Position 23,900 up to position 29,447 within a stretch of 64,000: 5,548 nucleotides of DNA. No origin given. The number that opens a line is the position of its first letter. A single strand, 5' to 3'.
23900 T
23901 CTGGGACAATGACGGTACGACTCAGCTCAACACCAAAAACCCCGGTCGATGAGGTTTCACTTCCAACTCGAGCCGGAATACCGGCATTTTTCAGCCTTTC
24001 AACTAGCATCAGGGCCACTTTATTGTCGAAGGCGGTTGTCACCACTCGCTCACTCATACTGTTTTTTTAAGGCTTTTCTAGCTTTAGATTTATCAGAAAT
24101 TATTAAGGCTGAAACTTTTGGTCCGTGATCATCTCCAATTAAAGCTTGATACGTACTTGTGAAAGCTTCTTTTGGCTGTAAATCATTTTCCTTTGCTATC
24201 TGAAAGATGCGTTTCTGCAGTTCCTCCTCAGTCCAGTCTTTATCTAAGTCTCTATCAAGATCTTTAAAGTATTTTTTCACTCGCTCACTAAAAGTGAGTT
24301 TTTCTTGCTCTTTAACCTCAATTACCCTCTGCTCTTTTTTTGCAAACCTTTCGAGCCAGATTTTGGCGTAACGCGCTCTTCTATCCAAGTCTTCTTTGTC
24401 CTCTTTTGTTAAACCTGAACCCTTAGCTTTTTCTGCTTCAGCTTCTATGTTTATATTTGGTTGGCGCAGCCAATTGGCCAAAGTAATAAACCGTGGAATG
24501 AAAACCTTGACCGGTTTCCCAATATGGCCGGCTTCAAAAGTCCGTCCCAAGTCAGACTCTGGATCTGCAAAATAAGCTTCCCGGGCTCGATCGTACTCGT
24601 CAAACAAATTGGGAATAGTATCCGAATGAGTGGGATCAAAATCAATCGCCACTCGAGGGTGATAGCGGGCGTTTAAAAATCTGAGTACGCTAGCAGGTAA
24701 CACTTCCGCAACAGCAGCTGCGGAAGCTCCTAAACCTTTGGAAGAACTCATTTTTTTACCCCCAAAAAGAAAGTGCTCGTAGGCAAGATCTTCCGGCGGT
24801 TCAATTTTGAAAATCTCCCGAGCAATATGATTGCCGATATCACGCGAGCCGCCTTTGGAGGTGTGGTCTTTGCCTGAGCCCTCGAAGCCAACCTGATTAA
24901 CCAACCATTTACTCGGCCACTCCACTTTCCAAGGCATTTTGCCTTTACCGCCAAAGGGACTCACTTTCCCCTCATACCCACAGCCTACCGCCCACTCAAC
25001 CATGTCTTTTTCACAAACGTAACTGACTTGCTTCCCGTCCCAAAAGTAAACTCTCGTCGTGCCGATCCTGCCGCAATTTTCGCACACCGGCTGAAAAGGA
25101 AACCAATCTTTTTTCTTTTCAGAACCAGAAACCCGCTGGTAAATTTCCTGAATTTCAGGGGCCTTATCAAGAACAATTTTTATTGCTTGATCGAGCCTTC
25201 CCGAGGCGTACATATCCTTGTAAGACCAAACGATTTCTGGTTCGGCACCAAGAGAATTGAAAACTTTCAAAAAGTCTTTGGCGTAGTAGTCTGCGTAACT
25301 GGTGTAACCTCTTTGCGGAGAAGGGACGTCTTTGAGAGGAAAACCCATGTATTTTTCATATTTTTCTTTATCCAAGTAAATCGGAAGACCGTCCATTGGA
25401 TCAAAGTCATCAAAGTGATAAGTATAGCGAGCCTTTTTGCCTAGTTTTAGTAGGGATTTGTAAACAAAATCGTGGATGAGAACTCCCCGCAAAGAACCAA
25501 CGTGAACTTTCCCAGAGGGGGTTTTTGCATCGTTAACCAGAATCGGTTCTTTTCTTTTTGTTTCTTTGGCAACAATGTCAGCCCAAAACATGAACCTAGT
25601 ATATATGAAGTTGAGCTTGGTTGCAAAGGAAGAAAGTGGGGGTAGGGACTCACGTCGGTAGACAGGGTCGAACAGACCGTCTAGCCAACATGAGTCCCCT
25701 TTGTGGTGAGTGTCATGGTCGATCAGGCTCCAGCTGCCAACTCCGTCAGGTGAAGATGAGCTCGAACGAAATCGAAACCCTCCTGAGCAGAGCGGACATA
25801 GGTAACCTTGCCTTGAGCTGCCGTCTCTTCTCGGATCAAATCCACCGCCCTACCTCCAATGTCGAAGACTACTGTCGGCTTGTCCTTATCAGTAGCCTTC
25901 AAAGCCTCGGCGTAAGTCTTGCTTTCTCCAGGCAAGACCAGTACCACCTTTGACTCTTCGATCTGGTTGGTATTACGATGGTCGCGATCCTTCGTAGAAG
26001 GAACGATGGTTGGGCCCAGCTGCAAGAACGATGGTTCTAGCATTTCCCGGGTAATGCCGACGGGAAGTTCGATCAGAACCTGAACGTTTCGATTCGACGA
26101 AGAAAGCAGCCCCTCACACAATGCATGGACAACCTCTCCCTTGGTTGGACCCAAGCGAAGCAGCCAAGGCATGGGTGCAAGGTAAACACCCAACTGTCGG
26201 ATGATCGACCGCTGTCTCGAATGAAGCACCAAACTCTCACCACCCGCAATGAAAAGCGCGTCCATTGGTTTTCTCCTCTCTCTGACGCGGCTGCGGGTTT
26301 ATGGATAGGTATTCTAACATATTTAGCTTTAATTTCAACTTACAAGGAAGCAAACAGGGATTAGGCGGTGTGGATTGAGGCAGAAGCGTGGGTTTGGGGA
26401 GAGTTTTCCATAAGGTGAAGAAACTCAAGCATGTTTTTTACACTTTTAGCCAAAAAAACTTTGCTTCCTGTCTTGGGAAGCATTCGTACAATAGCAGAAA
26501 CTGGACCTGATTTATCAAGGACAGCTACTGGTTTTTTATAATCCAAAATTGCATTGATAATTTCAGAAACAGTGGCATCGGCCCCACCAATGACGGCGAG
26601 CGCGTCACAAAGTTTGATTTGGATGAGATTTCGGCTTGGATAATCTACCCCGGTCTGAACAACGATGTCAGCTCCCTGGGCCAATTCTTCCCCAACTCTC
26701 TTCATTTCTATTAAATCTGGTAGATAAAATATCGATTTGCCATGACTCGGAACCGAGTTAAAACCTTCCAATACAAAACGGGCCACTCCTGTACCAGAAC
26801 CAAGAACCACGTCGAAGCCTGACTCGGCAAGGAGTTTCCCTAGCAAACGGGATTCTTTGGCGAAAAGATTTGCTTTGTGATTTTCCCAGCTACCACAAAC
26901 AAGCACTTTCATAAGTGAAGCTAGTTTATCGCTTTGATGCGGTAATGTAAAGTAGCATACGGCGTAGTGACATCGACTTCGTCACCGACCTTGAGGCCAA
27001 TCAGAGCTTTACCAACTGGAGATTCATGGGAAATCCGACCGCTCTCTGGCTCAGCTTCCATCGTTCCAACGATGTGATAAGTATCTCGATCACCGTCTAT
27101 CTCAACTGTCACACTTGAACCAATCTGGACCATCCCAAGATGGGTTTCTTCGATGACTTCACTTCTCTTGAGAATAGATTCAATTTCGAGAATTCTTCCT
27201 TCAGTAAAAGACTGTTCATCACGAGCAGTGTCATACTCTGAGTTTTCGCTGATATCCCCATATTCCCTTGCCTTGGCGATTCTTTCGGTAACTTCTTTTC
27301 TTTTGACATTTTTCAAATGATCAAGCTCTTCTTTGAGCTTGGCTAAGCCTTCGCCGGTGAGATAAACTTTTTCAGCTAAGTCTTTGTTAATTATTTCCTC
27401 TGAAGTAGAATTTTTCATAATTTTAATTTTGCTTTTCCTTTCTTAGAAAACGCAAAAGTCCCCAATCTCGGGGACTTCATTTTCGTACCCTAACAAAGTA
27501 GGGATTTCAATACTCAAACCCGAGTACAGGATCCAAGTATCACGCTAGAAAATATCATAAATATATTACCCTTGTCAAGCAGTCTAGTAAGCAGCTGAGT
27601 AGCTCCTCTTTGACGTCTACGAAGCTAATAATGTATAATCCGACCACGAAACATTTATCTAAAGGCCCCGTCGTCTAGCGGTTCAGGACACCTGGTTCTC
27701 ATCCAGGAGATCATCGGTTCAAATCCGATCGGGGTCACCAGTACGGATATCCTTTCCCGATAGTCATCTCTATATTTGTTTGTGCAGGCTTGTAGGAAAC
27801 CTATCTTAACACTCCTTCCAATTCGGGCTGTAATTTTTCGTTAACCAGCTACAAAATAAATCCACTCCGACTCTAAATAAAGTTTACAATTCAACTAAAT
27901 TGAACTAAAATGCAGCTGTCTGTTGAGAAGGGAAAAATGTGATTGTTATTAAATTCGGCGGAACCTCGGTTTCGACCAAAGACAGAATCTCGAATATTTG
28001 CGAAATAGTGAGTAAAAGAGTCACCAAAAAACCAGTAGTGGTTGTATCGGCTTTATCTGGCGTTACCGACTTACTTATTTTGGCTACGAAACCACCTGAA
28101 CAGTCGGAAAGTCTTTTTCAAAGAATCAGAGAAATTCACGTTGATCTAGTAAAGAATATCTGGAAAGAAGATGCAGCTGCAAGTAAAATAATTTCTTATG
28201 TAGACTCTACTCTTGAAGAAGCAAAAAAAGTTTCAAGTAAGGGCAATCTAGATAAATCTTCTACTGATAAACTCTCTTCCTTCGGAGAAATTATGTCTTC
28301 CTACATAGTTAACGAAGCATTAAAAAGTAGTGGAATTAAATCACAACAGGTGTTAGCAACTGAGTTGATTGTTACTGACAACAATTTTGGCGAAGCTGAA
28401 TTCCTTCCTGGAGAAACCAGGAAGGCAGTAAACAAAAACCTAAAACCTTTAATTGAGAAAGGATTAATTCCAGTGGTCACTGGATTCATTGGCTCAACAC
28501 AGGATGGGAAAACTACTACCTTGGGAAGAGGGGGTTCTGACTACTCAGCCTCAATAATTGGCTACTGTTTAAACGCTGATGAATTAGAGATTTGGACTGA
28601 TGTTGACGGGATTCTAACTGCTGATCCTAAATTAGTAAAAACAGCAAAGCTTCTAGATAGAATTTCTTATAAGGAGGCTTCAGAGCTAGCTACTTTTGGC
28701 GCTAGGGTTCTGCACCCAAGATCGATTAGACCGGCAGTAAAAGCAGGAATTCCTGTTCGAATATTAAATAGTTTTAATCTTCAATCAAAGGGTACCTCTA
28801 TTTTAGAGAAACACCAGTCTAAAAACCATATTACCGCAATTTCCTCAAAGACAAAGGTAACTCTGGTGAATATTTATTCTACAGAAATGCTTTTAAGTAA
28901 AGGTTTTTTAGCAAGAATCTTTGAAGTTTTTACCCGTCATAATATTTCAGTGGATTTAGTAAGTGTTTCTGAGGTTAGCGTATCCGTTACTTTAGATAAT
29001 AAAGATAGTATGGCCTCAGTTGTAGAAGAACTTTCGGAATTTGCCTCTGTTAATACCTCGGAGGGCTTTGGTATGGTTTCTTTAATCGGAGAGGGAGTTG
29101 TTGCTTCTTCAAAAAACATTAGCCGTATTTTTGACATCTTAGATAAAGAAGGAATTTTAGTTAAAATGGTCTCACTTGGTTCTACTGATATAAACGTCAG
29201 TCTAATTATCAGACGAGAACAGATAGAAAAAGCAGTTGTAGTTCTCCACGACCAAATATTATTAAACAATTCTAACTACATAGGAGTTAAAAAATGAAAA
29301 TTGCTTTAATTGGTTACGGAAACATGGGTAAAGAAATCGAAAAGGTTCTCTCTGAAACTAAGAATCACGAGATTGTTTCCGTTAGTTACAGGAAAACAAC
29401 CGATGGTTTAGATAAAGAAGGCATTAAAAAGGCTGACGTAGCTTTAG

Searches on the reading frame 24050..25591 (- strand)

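Call 68: search_protein_families(library=ncbifam, proteins=[window:24050-25591:-], max_evalue=1e-10)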
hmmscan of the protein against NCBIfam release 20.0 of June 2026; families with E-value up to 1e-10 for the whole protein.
window:24050-25591:- (513 aa): 2 families
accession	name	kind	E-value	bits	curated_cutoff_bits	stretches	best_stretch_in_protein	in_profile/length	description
TIGR00467.1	lysS_arch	equivalog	3.6e-107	359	147.55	1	1-498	1-500/515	lysine--tRNA ligase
NF001968.0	PRK00750.1-2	equivalog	1.7e-46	158.7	648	1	8-497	28-507/528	lysine--tRNA ligase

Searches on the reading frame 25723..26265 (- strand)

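Call 107: search_protein_families(library=pfam, proteins=[window:25723-26265:-], max_evalue=0.001)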
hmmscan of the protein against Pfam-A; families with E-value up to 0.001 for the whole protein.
window:25723-26265:- (180 aa): 1 family
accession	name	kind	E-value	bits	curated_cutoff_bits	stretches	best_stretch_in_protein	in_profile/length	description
PF18306.6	LDcluster4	-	3.1e-07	30.6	26.3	1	15-162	14-149/151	SLOG cluster4 family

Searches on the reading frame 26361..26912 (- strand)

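Call 107: search_protein_families(library=pfam, proteins=[window:26361-26912:-], max_evalue=0.001)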
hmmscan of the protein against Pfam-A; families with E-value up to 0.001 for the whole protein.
window:26361-26912:- (183 aa): 1 family
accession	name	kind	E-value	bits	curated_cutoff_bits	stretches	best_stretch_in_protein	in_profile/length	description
PF18306.6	LDcluster4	-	4.5e-17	62.5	26.3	1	2-160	3-149/151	SLOG cluster4 family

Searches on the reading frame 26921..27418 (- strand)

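Call 107: search_protein_families(library=pfam, proteins=[window:26921-27418:-], max_evalue=0.001)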
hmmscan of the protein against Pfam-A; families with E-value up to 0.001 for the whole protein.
window:26921-27418:- (165 aa): 2 families
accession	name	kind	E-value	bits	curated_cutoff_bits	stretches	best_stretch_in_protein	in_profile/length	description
PF03449.20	GreA_GreB_N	-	7.8e-28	96.9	24.5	1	18-88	1-71/71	Transcription elongation factor, N-terminal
PF01272.25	GreA_GreB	-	2.3e-23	82.4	26.9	1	95-165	4-76/77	Transcription elongation factor, GreA/GreB, C-term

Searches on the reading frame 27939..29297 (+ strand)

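Call 68: search_protein_families(library=ncbifam, proteins=[window:27939-29297:+], max_evalue=1e-10)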
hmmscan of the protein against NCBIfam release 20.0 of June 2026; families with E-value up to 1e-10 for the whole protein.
window:27939-29297:+ (452 aa): 24 families
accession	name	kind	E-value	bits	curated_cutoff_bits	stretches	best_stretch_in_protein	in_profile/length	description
NF006570.0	PRK09084.1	equivalog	2.5e-130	435.6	455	1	1-441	4-449/452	lysine-sensitive aspartokinase 3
TIGR00657.1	asp_kinases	subfamily_domain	1.5e-121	406.5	208.7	1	2-440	4-440/442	aspartate kinase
NF004938.0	PRK06291.1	equivalog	2.8e-114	382.4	528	1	2-445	3-466/468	aspartate kinase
TIGR00656.1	asp_kin_monofn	equivalog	5.7e-109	364.8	402.25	1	1-441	3-405/407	aspartate kinase, monofunctional class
NF006959.0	PRK09436.1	equivalog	2.3e-98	330.3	726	1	1-444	1-463/819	bifunctional aspartate kinase/homoserine dehydrogenase I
NF006515.0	PRK08961.1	equivalog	6.1e-93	312.3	802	1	2-445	10-464/861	bifunctional aspartate kinase/diaminopimelate decarboxylase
NF006068.0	PRK08210.1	equivalog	7.7e-73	245.9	474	1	100-443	62-403/405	aspartate kinase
NF004579.0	PRK05925.1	equivalog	8.1e-72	242.6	665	1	2-442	4-434/440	aspartate kinase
NF005154.0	PRK06635.1-2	equivalog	7.1e-69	233.1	376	1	88-442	48-404/407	aspartate kinase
NF006540.0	PRK09034.1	equivalog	1e-68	232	434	1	1-441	1-449/454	aspartate kinase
NF005155.0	PRK06635.1-4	equivalog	1.1e-67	228.8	346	1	88-444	47-405/407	aspartate kinase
NF007003.0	PRK09466.1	subfamily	3e-64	217.8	582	1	4-449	15-460/810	bifunctional aspartate kinase/homoserine dehydrogenase II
NF006234.1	PRK08373.1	subfamily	3e-62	210.8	237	1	1-312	2-300/338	aspartate kinase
NF005159.0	PRK06635.2-3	equivalog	7.6e-62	209.6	379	1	86-437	45-402/406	aspartate kinase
NF005656.0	PRK07431.1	equivalog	2e-60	205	657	1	89-445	48-414/587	aspartate kinase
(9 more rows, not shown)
